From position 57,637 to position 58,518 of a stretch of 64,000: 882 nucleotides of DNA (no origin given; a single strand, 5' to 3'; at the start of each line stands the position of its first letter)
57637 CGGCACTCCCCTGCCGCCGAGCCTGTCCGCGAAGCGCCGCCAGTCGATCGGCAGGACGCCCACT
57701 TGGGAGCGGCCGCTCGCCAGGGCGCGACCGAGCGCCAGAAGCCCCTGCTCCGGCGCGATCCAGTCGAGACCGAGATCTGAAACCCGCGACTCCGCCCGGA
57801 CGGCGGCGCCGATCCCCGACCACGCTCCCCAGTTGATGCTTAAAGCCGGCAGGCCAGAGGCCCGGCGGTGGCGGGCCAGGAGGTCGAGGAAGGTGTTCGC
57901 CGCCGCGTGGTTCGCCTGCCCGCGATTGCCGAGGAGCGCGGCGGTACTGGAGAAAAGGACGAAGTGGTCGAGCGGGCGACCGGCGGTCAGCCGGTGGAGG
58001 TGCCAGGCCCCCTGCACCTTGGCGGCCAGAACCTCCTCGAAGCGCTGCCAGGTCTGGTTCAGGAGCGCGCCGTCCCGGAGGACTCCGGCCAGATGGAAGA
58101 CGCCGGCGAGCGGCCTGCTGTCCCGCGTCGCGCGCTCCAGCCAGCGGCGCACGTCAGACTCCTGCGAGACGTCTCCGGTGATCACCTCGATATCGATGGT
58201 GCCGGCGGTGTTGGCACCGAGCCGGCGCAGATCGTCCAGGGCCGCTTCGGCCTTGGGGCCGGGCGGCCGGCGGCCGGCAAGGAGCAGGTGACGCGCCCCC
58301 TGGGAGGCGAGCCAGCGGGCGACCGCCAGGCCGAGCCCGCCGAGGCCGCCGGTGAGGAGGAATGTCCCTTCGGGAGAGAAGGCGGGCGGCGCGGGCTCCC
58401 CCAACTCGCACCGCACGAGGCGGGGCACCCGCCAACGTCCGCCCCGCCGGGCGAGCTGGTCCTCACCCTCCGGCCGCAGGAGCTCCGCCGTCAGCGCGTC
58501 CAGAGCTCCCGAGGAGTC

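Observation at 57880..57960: Ketoreductase with His in place of the catalytic Tyr (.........) in a module that also carries DH and cMT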

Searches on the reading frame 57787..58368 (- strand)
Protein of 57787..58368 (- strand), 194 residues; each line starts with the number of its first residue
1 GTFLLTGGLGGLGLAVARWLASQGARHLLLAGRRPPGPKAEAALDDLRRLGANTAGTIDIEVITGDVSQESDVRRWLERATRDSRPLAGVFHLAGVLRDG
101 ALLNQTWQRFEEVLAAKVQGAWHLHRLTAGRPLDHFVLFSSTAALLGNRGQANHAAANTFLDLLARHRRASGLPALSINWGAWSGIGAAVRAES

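Call 18: find_related_loci(query=A1, collection=genome_contigs, flank=10000)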
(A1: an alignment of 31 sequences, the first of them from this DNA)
Query A1 (194 aa) in genome_contigs; peptide patterns used: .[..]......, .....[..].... (x = any residue, [..] = any of these).
600 stretches matched a pattern (row limit reached: there are more); 563 encode a relative of the query (tblastn E <= 1e-3); the best 80 are kept; 80 distinct loci.
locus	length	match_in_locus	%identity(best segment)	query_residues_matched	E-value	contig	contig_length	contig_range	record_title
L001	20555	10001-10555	60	1-191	2e-66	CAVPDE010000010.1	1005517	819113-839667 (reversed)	MAG: uncultured delta proteobacterium isolate MFD00032.bin.1.156 genome assembly, contig: contig_15954, whole genome sho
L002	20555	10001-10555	59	1-191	3e-63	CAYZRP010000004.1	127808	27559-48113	MAG TPA_asm: uncultured Anaerolineales bacterium isolate SRP298887_co1_48 genome assembly, contig: NODE_49_length_127808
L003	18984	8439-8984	56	2-189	1e-62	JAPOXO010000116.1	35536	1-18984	MAG: Gammaproteobacteria bacterium isolate COS3_bin_7 NODE_433_length_35536_cov_8.85263, whole genome shotgun sequence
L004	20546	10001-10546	58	2-189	6e-62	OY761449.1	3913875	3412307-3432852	MAG: Dehalococcoidia bacterium isolate 8faaec51-6d46-4fc3-9050-60b85d5760d4 genome assembly, chromosome: 1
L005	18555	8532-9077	56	2-189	1e-61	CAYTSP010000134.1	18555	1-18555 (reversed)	MAG TPA_asm: uncultured Nitrospinaceae bacterium isolate SRP338948_co1_160 genome assembly, contig: k141_211222, whole g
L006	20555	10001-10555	61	1-191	2e-61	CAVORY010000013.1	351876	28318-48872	MAG: uncultured Acidobacteriota bacterium isolate MFD00032.bin.2.43 genome assembly, contig: contig_8779, whole genome s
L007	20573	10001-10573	51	1-193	8e-61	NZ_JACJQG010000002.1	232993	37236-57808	Calothrix anomala FACHB-343 contig2, whole genome shotgun sequence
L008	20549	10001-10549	58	1-189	6e-61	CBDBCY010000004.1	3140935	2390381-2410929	MAG: Acidimicrobiia bacterium isolate 5869b7e0-be7e-4f88-8776-9a9c90231507 genome assembly, contig: contig_4, whole geno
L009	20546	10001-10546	56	2-189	9e-61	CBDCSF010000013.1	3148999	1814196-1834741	MAG: Paracoccaceae bacterium isolate 97bba2ad-1108-4fa6-af56-abc41972f57a genome assembly, contig: contig_13, whole geno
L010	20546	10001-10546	55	2-189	2e-60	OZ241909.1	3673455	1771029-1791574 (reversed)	MAG: Candidatus Azotimanducaceae bacterium isolate 1162e259-e2cb-4129-9ddd-c858584b4c03 genome assembly, chromosome: 1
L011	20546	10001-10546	58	2-189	2e-60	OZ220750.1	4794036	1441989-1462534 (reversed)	MAG: Alphaproteobacteria bacterium isolate e85b98a5-d515-444b-a553-27111d8e7dd0 genome assembly, chromosome: 1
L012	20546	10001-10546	57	2-189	3e-60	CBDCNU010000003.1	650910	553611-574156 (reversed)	MAG: Opitutales bacterium isolate 42708a05-d3cc-445b-9663-4ac609fa1cf6 genome assembly, contig: contig_3, whole genome s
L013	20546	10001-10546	54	2-189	1e-59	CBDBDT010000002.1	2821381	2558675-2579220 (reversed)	MAG: Dehalococcoidia bacterium isolate a89fab70-b9e1-494d-bd9e-b94e8a784799 genome assembly, contig: contig_2, whole gen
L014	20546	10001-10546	54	2-189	2e-59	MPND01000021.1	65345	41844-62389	MAG: SAR202 cluster bacterium bin90 NODE_776_length_65345_cov_7.85906_ID_1551, whole genome shotgun sequence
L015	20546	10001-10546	58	2-189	2e-59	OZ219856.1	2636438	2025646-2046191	MAG: Alphaproteobacteria bacterium isolate d3d0b66b-18c7-443e-bf48-04344bd14b82 genome assembly, chromosome: 1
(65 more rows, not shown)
